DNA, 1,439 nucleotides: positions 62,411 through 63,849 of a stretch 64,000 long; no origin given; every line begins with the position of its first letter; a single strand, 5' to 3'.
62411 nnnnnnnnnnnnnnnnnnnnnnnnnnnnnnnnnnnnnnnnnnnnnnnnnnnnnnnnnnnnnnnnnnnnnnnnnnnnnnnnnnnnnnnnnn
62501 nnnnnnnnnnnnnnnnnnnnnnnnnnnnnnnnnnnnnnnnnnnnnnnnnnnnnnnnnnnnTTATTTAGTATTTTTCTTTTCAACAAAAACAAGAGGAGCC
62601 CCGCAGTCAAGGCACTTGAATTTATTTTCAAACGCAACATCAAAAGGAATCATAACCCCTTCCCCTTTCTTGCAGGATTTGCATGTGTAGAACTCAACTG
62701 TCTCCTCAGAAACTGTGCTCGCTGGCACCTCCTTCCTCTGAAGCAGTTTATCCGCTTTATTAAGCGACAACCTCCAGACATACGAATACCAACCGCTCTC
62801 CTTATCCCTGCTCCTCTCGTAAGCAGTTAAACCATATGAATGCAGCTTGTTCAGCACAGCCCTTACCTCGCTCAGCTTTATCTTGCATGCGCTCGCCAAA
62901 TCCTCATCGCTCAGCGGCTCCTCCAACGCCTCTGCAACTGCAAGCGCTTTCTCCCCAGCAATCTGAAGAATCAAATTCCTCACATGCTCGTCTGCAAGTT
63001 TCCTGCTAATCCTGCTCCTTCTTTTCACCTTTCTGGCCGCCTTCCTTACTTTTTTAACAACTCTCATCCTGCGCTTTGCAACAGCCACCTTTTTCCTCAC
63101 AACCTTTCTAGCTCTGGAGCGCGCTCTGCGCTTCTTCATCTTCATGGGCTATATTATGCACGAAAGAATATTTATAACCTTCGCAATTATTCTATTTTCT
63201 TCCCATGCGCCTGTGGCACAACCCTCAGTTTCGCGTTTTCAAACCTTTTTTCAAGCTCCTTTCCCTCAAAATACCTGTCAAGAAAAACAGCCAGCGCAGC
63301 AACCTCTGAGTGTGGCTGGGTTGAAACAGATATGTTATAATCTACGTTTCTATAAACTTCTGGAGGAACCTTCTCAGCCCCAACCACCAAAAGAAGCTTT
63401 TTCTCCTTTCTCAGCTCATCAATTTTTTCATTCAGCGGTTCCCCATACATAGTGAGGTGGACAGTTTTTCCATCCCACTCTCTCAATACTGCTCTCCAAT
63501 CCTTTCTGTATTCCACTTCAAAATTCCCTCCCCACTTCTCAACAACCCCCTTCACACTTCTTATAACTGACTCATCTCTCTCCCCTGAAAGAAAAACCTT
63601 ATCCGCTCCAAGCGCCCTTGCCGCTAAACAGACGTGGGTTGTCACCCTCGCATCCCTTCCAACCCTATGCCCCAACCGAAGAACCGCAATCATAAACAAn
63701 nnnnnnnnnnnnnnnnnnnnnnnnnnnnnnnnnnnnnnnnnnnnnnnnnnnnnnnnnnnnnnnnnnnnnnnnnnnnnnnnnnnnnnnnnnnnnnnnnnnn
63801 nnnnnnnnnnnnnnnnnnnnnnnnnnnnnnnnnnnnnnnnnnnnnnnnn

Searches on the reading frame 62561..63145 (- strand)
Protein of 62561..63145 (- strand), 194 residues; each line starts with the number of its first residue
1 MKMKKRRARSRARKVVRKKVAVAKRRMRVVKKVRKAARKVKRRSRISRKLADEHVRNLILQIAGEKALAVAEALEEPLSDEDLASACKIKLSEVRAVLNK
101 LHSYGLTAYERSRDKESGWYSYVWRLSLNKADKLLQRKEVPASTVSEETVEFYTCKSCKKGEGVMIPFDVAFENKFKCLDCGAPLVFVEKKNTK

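Call 36: search_protein_families(library=pfam, proteins=[window:62561-63145:-], max_evalue=0.001)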
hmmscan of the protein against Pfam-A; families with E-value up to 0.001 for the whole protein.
window:62561-63145:- (194 aa): 1 family
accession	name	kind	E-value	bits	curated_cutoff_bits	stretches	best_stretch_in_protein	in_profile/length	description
PF02002.24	TFIIE_alpha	-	2.4e-15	56.7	22.9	1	55-138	3-88/105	TFIIE alpha subunit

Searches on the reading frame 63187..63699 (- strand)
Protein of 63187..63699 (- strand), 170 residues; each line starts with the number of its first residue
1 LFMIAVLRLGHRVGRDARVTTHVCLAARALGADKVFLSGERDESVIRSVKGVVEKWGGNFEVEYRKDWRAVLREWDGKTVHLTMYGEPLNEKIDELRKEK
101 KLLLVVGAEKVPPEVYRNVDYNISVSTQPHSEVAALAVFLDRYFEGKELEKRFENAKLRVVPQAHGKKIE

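Call 36: search_protein_families(library=pfam, proteins=[window:63187-63699:-], max_evalue=0.001)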
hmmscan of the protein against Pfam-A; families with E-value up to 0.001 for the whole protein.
window:63187-63699:- (170 aa): 2 families
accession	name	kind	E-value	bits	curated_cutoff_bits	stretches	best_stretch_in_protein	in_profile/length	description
PF01994.21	Trm56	-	3.5e-49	166.1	25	1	56-169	1-118/119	tRNA ribose 2'-O-methyltransferase, aTrm56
PF00588.24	SpoU_methylase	-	0.00045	20.8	29.7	1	26-131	21-128/142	SpoU rRNA Methylase family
